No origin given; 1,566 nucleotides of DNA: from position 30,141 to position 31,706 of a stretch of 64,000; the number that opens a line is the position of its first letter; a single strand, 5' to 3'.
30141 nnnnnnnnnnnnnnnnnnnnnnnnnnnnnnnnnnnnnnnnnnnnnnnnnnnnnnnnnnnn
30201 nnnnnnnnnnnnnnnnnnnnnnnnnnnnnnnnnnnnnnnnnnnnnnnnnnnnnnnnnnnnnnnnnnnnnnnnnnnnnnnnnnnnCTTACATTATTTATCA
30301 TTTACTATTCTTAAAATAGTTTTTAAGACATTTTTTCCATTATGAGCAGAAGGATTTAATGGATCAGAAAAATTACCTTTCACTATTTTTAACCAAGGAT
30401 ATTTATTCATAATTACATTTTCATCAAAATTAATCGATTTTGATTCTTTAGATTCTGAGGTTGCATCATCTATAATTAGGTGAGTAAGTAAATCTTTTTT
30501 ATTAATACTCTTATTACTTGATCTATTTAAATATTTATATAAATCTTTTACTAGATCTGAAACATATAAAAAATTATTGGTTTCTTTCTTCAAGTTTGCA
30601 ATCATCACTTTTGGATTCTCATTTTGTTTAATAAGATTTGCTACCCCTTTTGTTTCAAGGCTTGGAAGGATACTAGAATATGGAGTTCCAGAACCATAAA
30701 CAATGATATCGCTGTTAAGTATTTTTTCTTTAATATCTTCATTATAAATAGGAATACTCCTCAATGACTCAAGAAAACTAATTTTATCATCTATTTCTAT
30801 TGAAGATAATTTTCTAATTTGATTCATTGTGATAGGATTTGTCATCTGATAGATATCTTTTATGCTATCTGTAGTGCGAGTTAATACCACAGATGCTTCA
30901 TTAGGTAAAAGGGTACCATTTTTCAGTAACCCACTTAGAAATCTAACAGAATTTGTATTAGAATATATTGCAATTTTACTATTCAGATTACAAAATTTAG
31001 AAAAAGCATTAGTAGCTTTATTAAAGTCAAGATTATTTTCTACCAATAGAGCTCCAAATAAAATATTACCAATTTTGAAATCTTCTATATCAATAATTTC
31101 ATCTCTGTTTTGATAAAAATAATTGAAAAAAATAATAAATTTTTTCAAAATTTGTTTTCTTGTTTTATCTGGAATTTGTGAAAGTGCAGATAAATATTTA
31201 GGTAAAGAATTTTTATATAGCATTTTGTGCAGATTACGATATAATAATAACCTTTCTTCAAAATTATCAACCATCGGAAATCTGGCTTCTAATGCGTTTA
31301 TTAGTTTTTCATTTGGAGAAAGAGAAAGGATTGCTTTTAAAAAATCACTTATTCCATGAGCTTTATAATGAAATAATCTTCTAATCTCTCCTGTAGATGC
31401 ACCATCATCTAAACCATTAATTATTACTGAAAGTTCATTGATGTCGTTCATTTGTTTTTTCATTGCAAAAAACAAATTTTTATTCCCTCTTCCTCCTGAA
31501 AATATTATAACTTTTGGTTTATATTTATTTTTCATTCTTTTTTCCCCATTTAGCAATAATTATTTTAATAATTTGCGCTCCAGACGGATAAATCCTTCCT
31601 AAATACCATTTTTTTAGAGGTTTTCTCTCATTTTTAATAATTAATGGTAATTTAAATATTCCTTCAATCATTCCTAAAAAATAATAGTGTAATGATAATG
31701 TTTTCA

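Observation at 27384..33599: Unorthodox CofD/YvcK-centred gene run inside the glycan locus: candidate undescribed phosphodiester-decoration pathway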

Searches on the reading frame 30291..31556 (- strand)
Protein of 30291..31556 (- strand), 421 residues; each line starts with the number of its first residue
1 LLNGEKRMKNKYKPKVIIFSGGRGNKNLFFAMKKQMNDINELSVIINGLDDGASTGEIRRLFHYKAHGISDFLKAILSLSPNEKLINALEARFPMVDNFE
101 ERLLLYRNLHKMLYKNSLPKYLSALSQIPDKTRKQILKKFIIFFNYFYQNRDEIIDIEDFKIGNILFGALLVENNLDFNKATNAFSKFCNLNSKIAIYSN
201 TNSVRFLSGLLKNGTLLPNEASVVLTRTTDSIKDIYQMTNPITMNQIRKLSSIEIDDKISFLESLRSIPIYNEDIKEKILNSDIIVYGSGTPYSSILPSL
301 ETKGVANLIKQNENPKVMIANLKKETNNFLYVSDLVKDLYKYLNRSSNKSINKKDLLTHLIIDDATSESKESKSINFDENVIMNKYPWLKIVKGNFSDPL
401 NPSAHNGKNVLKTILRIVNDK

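Call 4: search_protein_families(library=pfam, proteins=[window:30291-31556:-], max_evalue=0.01)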
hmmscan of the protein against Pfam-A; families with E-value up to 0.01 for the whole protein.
window:30291-31556:- (421 aa): 1 family
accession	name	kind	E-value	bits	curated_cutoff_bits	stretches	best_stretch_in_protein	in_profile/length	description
PF01933.23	CofD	-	8.2e-25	88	30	1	16-373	1-260/290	2-phospho-L-lactate transferase CofD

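Call 5: search_protein_families(library=ncbifam, proteins=[window:30291-31556:-], max_evalue=0.01)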
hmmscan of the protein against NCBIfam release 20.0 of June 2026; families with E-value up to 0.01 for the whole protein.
window:30291-31556:- (421 aa): 4 families
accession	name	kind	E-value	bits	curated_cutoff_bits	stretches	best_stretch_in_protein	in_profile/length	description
TIGR04357.1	CofD_rel_GAK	hypoth_equivalog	2.2e-22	79.9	340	1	14-374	2-332/368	GAK system CofD-like protein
TIGR01826.1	CofD_related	subfamily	4e-18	65.9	196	2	276-417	167-308/310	uridine diphosphate-N-acetylglucosamine-binding protein YvcK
TIGR01819.1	F420_cofD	equivalog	0.003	16.6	257.45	0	273-312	180-219/301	2-phospho-L-lactate transferase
TIGR02356.1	adenyl_thiF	equivalog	0.0059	16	275.25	0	272-325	12-64/203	thiazole biosynthesis adenylyltransferase ThiF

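Call 9: find_homologous_proteins(query=window:30291-31556:-, max_evalue=0.00001)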
Query window:30291-31556:- (421 aa): 107 proteins with E <= 0.00001 among 8000 candidates.
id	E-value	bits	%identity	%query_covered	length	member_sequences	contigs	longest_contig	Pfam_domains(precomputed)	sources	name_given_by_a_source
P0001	3.6e-250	848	94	98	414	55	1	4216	PF01933.24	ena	-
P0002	6.2e-222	755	85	98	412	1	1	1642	PF01933.24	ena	-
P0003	7.7e-215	731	82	98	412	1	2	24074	PF01933.24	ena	-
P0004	1.1e-214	731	82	98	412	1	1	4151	PF01933.24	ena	-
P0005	1.2e-214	731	82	98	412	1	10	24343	PF01933.24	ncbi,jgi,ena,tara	tara:strand:+ start:5134 stop:6372 length:1239 start_codon:yes stop_codon:yes gene_type:complete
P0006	2.2e-214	730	82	98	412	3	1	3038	PF01933.24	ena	-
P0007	2.4e-214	730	82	98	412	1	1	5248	PF01933.24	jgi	-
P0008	3.6e-214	729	82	98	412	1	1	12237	PF01933.24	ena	-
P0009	4.2e-214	729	81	98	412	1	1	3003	PF01933.24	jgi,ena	-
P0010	4.6e-214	729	82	98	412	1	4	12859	PF01933.24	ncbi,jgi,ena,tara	tara:strand:- start:2749 stop:3987 length:1239 start_codon:yes stop_codon:yes gene_type:complete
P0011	1.4e-213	727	82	98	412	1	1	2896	PF01933.24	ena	-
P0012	1.4e-213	727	82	98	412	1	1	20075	PF01933.24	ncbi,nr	ncbi:MAG: hypothetical protein CMG62_00205 [Candidatus Marinimicrobia bacterium]|nr:hypothetical pro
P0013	1.5e-213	727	82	98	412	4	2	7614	PF01933.24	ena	-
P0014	1.5e-213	727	81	98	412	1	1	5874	PF01933.24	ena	-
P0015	1.8e-213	727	82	98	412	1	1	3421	PF01933.24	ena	-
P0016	2.0e-213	727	81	98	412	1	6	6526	PF01933.24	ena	-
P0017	5.9e-213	725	81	98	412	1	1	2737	PF01933.24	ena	-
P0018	1.4e-212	724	81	98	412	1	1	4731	PF01933.24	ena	-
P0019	2.1e-212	723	81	98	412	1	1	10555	PF01933.24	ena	-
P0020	4.2e-212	722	81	98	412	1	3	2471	PF01933.24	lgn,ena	-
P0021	5.2e-197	673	76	98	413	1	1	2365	PF01933.24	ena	-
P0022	8.8e-197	672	76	98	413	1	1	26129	PF01933.24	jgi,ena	-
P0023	1.1e-196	671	76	98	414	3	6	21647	PF01933.24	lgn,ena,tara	tara:strand:+ start:1244 stop:2488 length:1245 start_codon:yes stop_codon:yes gene_type:complete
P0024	2.0e-195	667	74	98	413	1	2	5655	PF01933.24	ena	-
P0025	3.5e-195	666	75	97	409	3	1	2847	PF01933.24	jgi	-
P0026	5.0e-195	666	75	97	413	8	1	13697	PF01933.24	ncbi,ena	-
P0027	3.5e-194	663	75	97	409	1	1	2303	PF01933.24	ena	-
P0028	2.3e-193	660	74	98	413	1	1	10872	PF01933.24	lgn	-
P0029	1.2e-191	655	74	97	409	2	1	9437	PF01933.24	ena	-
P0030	1.5e-189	648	72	98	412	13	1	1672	PF01933.24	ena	-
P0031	9.0e-182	622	70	98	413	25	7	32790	PF01933.24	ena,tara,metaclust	tara:strand:- start:828 stop:2069 length:1242 start_codon:yes stop_codon:yes gene_type:complete|meta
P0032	5.3e-168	577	66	98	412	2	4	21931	PF01933.24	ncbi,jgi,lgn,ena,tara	tara:strand:+ start:1290 stop:2528 length:1239 start_codon:yes stop_codon:yes gene_type:complete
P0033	7.9e-153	527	100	58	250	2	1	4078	PF01933.24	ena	-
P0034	4.5e-145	502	59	98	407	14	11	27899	PF01933.24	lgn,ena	-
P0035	3.0e-136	472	87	59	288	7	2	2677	PF01933.24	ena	-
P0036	8.8e-116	405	76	58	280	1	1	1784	PF01933.24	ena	-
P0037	6.1e-111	389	49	96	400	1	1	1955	PF01933.24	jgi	-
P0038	3.1e-110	387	45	98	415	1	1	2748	PF01933.24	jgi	-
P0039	4.8e-108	380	46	98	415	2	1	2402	PF01933.24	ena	-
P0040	5.0e-108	380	47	96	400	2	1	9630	PF01933.24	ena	-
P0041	9.1e-107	375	48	96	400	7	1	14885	PF01933.24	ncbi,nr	ncbi:2-phospho-L-lactate transferase CofD family protein [Flavobacteriales bacterium]|nr:2-phospho-L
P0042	1.1e-106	375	47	96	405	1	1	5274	PF01933.24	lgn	-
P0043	2.3e-106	374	47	96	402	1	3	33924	PF01933.24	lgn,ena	-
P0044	5.3e-106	373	47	96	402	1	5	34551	PF01933.24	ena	-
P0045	7.3e-106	372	47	96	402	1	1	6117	PF01933.24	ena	-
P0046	7.6e-106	372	47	97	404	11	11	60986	PF01933.24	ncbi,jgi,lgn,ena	-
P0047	1.2e-105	372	47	96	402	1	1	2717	PF01933.24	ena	-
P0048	1.4e-105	371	47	96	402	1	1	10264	PF01933.24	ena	-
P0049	3.1e-105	370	47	96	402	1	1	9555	PF01933.24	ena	-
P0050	1.6e-104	368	46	96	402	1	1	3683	PF01933.24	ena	-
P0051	1.6e-104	368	46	96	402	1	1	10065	PF01933.24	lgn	-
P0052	1.8e-101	358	45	96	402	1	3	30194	PF01933.24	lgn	-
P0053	3.5e-99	350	44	96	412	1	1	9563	PF01933.24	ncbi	-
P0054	3.9e-99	350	44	96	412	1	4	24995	PF01933.24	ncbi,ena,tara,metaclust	tara:strand:+ start:7934 stop:9172 length:1239 start_codon:yes stop_codon:yes gene_type:complete|met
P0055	9.3e-99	349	46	96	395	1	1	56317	PF01933.24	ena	-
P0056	1.0e-97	346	45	96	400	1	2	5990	PF01933.24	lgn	-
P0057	1.5e-95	339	42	96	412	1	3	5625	PF01933.24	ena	-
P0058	4.4e-95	337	42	95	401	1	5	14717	PF01933.24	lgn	-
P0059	1.0e-94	336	44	96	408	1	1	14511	PF01933.24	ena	-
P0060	1.6e-94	335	44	96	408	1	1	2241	PF01933.24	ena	-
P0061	2.0e-94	335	42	96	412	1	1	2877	PF01933.24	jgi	-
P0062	2.1e-93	331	80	48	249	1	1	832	PF02515.23,PF01933.24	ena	-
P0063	2.4e-92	328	41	96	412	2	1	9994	PF01933.24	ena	-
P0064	7.7e-92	326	42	96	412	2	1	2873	PF01933.24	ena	-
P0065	2.1e-91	325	42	96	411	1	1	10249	PF01933.24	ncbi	-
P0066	2.9e-91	324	40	96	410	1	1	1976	PF01933.24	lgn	-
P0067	1.8e-89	318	41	96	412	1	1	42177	PF01933.24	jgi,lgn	jgi:2-phospho-L-lactate transferase/gluconeogenesis factor (CofD/UPF0052 family)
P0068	1.9e-89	318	41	96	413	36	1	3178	PF01933.24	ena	-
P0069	1.9e-89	318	41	96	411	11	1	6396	PF01933.24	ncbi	-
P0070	6.7e-89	317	38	96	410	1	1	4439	PF01933.24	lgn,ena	-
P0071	1.5e-88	315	40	96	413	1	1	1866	PF01933.24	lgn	-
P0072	2.8e-88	315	40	96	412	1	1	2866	PF01933.24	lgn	-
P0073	5.5e-88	314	39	96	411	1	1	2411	PF01933.24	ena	-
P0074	6.5e-87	310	42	95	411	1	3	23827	PF01933.24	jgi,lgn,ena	-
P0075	9.1e-87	310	41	96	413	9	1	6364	PF01933.24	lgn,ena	-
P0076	2.7e-86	308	39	96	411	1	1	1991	PF01933.24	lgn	-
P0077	9.1e-86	306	39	95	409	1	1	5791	PF01933.24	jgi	jgi:2-phospho-L-lactate transferase/gluconeogenesis factor (CofD/UPF0052 family)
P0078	1.9e-85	305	38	96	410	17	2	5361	PF01933.24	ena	-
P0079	2.0e-85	305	40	96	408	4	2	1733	PF01933.24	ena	-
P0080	2.1e-85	305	40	95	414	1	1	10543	PF01933.24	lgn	-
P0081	2.5e-85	305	38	96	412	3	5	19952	PF01933.24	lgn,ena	-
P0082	7.8e-85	303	38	93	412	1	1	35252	PF01933.24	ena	-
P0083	9.7e-85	303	40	96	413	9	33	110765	PF01933.24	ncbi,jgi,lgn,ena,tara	tara:strand:- start:16929 stop:18170 length:1242 start_codon:yes stop_codon:yes gene_type:complete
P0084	9.2e-84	300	41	96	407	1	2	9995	PF01933.24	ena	-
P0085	2.5e-83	298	39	96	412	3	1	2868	PF01933.24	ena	-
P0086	6.8e-83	297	38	96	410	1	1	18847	PF01933.24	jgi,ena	-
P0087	8.7e-83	296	39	96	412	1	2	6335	PF01933.24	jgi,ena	-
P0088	2.2e-82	295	39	96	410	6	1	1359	PF01933.24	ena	-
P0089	5.3e-82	294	41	89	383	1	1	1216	PF01933.24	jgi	jgi:2-phospho-L-lactate transferase/gluconeogenesis factor (CofD/UPF0052 family)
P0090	1.2e-81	293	39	96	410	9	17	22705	PF01933.24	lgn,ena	-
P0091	1.2e-80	289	38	96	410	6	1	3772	PF01933.24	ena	-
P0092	1.3e-77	279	39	96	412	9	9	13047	PF01933.24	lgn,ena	-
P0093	1.6e-76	276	39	97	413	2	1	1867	PF01933.24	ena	-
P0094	3.0e-76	275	38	95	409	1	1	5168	PF01933.24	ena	-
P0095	4.5e-75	271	37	96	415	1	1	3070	PF01933.24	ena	-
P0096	5.5e-75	271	38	96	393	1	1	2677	PF01933.24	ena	-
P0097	3.5e-74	268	41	93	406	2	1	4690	PF01933.24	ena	-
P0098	5.2e-67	245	50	58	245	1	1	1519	PF01933.24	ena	-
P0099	6.3e-64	234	72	39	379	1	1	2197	PF01933.24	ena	-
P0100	1.4e-63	233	36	95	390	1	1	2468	PF01933.24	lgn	-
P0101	2.8e-37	147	29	95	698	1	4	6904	PF01933.24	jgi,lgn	jgi:2-phospho-L-lactate transferase/gluconeogenesis factor (CofD/UPF0052 family)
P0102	4.5e-29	120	29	95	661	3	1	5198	PF01933.24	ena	-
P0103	1.9e-27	114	30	83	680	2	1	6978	PF01933.24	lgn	-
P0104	2.1e-26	111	27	96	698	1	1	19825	PF01933.24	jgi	jgi:2-phospho-L-lactate transferase/gluconeogenesis factor (CofD/UPF0052 family)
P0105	7.0e-26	109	30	95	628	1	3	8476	PF01933.24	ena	-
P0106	2.3e-16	78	25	88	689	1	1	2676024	PF01933.24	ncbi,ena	-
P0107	4.1e-7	47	26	49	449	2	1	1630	PF01933.24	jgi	jgi:hypothetical protein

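Call 11: find_encoding_contigs(protein=P0083, flank=10000, max_places=3)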
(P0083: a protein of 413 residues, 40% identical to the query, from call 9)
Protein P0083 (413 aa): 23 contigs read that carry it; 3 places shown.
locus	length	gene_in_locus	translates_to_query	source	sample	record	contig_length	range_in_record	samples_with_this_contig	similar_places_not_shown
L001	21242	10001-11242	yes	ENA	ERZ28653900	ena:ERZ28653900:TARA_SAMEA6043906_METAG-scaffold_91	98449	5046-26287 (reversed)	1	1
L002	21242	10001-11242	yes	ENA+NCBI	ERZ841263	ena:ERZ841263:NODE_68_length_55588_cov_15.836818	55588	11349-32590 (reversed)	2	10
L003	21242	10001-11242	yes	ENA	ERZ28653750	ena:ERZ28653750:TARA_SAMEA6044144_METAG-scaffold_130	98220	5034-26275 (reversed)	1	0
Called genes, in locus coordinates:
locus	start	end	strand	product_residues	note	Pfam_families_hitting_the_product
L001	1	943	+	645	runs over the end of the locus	PF03483:B3_4, PF03484:B5, PF17759:tRNA_synthFbeta, PF03147:FDX-ACB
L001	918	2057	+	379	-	PF00438:S-AdoMet_synt_N, PF02772:S-AdoMet_synt_M, PF02773:S-AdoMet_synt_C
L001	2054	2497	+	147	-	PF01467:CTP_transf_like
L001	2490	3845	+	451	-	PF05221:AdoHcyase, PF00670:AdoHcyase_NAD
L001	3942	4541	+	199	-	-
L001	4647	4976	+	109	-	-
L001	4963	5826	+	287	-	PF03721:UDPG_MGDP_dh_N, PF00984:UDPG_MGDP_dh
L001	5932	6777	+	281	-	PF02706:Wzz (weak)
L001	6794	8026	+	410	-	PF01663:Phosphodiest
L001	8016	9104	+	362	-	-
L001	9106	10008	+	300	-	PF00535:Glycos_transf_2, PF10111:Glyco_tranf_2_2 (weak), PF13641:Glyco_tranf_2_3 (weak)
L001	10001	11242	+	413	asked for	PF01933:CofD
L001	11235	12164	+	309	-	PF00483:NTP_transferase (weak), PF01128:IspD, PF12804:NTP_transf_3 (weak)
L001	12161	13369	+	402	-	-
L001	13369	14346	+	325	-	PF14897:EpsG (weak)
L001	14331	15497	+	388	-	PF00534:Glycos_transf_1, PF13692:Glyco_trans_1_4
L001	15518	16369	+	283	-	PF01370:Epimerase, PF04321:RmlD_sub_bind, PF16363:GDP_Man_Dehyd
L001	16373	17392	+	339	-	PF01073:3Beta_HSD, PF01370:Epimerase, PF02719:Polysacc_synt_2, PF04321:RmlD_sub_bind (weak), PF05368:NmrA, PF16363:GDP_Man_Dehyd, PF13460:NAD_binding_10, PF08485:Polysacc_syn_2C, +1 more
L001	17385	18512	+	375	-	PF02350:Epimerase_2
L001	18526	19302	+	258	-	PF13640:2OG-FeII_Oxy_3, PF13661:2OG-FeII_Oxy_4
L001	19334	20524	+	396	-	PF00534:Glycos_transf_1 (weak)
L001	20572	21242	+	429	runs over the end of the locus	-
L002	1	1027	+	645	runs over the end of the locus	PF03483:B3_4, PF03484:B5, PF17759:tRNA_synthFbeta, PF03147:FDX-ACB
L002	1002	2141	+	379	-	PF00438:S-AdoMet_synt_N, PF02772:S-AdoMet_synt_M, PF02773:S-AdoMet_synt_C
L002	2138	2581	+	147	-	PF01467:CTP_transf_like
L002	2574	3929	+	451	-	PF05221:AdoHcyase, PF00670:AdoHcyase_NAD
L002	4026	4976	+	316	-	PF01073:3Beta_HSD, PF01370:Epimerase, PF02719:Polysacc_synt_2, PF04321:RmlD_sub_bind, PF07993:NAD_binding_4 (faint), PF13847:Methyltransf_31 (weak), PF16363:GDP_Man_Dehyd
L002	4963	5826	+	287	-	PF03721:UDPG_MGDP_dh_N, PF00984:UDPG_MGDP_dh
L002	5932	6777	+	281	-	PF02706:Wzz (weak)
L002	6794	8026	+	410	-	PF01663:Phosphodiest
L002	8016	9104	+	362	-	-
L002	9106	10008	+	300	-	PF00535:Glycos_transf_2, PF10111:Glyco_tranf_2_2 (weak), PF13641:Glyco_tranf_2_3 (weak)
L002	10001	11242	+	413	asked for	PF01933:CofD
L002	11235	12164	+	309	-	PF00483:NTP_transferase (weak), PF01128:IspD, PF12804:NTP_transf_3 (weak)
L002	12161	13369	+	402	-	-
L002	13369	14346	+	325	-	PF14897:EpsG (weak)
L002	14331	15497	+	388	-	PF00534:Glycos_transf_1, PF13692:Glyco_trans_1_4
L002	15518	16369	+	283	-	PF01370:Epimerase, PF04321:RmlD_sub_bind, PF16363:GDP_Man_Dehyd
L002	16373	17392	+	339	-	PF01073:3Beta_HSD, PF01370:Epimerase, PF02719:Polysacc_synt_2, PF04321:RmlD_sub_bind (weak), PF05368:NmrA, PF16363:GDP_Man_Dehyd, PF13460:NAD_binding_10, PF08485:Polysacc_syn_2C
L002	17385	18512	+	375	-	PF02350:Epimerase_2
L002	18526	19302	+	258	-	PF13640:2OG-FeII_Oxy_3, PF13661:2OG-FeII_Oxy_4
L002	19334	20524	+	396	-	PF00534:Glycos_transf_1 (weak)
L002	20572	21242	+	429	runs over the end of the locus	-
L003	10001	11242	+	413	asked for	PF01933:CofD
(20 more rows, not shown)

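Call 12: find_encoding_contigs(protein=P0046, flank=10000, max_places=3)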
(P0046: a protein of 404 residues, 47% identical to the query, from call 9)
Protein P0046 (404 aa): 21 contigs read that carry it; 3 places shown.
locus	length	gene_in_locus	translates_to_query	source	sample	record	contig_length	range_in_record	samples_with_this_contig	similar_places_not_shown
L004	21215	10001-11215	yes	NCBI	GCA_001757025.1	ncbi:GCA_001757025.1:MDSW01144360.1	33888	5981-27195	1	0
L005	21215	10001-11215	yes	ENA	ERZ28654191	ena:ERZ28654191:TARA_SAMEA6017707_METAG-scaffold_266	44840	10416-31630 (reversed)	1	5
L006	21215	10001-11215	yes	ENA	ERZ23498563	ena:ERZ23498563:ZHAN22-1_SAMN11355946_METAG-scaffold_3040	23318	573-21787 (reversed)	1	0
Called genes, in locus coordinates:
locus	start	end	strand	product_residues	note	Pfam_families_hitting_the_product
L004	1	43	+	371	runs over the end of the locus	PF09314:DUF1972, PF00534:Glycos_transf_1, PF13692:Glyco_trans_1_4 (weak)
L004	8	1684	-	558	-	PF14052:Caps_assemb_Wzi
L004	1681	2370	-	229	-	-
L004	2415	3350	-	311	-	PF01073:3Beta_HSD, PF01370:Epimerase, PF02719:Polysacc_synt_2 (faint), PF04321:RmlD_sub_bind (weak), PF16363:GDP_Man_Dehyd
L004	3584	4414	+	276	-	PF03721:UDPG_MGDP_dh_N, PF00984:UDPG_MGDP_dh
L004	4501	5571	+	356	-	PF01073:3Beta_HSD, PF01370:Epimerase, PF02719:Polysacc_synt_2, PF04321:RmlD_sub_bind, PF07993:NAD_binding_4, PF16363:GDP_Man_Dehyd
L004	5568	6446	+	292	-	PF00483:NTP_transferase, PF12804:NTP_transf_3 (weak)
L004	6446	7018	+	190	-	PF00908:dTDP_sugar_isom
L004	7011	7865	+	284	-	PF01370:Epimerase, PF02719:Polysacc_synt_2 (faint), PF04321:RmlD_sub_bind, PF16363:GDP_Man_Dehyd, PF07993:NAD_binding_4 (weak)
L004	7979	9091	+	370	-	-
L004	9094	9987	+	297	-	PF00535:Glycos_transf_2, PF10111:Glyco_tranf_2_2 (weak), PF13641:Glyco_tranf_2_3 (weak), PF13712:Glyco_tranf_2_5 (weak)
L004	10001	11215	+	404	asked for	PF01933:CofD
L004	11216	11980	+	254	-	PF13344:Hydrolase_6 (weak)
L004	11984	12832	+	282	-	PF01128:IspD (weak), PF12804:NTP_transf_3 (weak)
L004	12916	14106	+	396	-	PF01663:Phosphodiest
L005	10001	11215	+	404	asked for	PF01933:CofD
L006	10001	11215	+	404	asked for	PF01933:CofD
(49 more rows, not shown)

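Call 13: find_encoding_contigs(protein=P0106, flank=10000, max_places=2)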
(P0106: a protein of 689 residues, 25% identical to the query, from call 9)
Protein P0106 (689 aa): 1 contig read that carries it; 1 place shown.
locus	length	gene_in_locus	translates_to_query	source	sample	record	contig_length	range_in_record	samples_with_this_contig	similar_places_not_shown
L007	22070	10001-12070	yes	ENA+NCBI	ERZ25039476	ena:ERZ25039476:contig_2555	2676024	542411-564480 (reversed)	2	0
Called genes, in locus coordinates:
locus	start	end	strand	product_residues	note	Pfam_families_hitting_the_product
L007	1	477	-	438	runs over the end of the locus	PF00275:EPSP_synthase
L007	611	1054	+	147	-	PF13581:HATPase_c_2, PF02518:HATPase_c (weak)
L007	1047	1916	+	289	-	PF00459:Inositol_P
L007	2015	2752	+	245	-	-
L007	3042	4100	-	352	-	-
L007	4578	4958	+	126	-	PF09335:VTT_dom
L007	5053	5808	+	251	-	PF00535:Glycos_transf_2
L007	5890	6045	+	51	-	-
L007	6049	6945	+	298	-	-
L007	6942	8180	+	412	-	-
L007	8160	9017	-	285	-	PF00657:Lipase_GDSL, PF13472:Lipase_GDSL_2, PF25182:NonGDSL (weak)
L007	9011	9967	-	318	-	PF13489:Methyltransf_23, PF07021:MetW (weak), PF08241:Methyltransf_11, PF08242:Methyltransf_12, PF13649:Methyltransf_25, PF13847:Methyltransf_31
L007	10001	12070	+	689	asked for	PF01933:CofD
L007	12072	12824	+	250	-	PF00483:NTP_transferase (weak), PF01128:IspD, PF12804:NTP_transf_3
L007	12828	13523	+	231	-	PF00535:Glycos_transf_2, PF13641:Glyco_tranf_2_3 (weak)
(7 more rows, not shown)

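Call 14: find_encoding_contigs(protein=P0104, flank=10000, max_places=2)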
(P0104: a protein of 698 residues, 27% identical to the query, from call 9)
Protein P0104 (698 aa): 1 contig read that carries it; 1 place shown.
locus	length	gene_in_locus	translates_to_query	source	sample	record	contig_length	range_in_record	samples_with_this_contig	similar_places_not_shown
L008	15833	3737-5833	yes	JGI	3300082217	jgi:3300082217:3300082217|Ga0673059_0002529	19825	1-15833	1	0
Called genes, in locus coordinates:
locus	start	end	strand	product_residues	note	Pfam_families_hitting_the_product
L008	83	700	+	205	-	PF09335:VTT_dom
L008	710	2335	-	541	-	-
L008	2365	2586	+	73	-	-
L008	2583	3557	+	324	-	PF00535:Glycos_transf_2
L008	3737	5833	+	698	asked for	PF01933:CofD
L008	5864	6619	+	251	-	PF12804:NTP_transf_3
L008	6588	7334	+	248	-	PF13641:Glyco_tranf_2_3 (weak), PF00535:Glycos_transf_2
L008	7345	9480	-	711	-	-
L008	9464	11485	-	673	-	-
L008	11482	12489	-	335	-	PF03706:LPG_synthase_TM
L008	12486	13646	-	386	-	PF04055:Radical_SAM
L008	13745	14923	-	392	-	-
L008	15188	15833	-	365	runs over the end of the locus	-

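Call 15: find_encoding_contigs(protein=P0067, flank=10000, max_places=2)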
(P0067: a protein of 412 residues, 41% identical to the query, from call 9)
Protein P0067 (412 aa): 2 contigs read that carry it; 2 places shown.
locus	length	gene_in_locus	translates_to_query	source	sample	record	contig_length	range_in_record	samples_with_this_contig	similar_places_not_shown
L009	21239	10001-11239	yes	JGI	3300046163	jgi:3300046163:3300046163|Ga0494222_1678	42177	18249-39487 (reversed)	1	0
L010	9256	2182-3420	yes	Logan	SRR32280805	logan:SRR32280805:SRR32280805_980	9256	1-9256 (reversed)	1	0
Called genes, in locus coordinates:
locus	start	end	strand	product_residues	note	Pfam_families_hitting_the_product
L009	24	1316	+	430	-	PF02151:UVR, PF22920:UvrC_RNaseH, PF08459:UvrC_RNaseH_dom, PF00633:HHH (faint), PF14520:HHH_5, PF12826:HHH_2 (weak)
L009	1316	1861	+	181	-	PF01066:CDP-OH_P_transf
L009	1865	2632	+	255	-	PF01467:CTP_transf_like, PF01050:MannoseP_isomer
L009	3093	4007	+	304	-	PF02706:Wzz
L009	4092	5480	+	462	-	PF01943:Polysacc_synt, PF13440:Polysacc_synt_3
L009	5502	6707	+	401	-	PF00534:Glycos_transf_1, PF13692:Glyco_trans_1_4, PF20706:GT4-conflict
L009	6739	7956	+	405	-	PF01663:Phosphodiest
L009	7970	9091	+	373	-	-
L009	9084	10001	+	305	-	PF13641:Glyco_tranf_2_3 (faint), PF00535:Glycos_transf_2, PF10111:Glyco_tranf_2_2 (weak)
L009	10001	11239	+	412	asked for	PF01933:CofD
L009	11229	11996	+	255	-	-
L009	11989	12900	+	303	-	-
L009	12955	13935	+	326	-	-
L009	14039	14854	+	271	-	PF13640:2OG-FeII_Oxy_3, PF13661:2OG-FeII_Oxy_4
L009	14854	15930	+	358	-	PF00534:Glycos_transf_1, PF13692:Glyco_trans_1_4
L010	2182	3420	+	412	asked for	PF01933:CofD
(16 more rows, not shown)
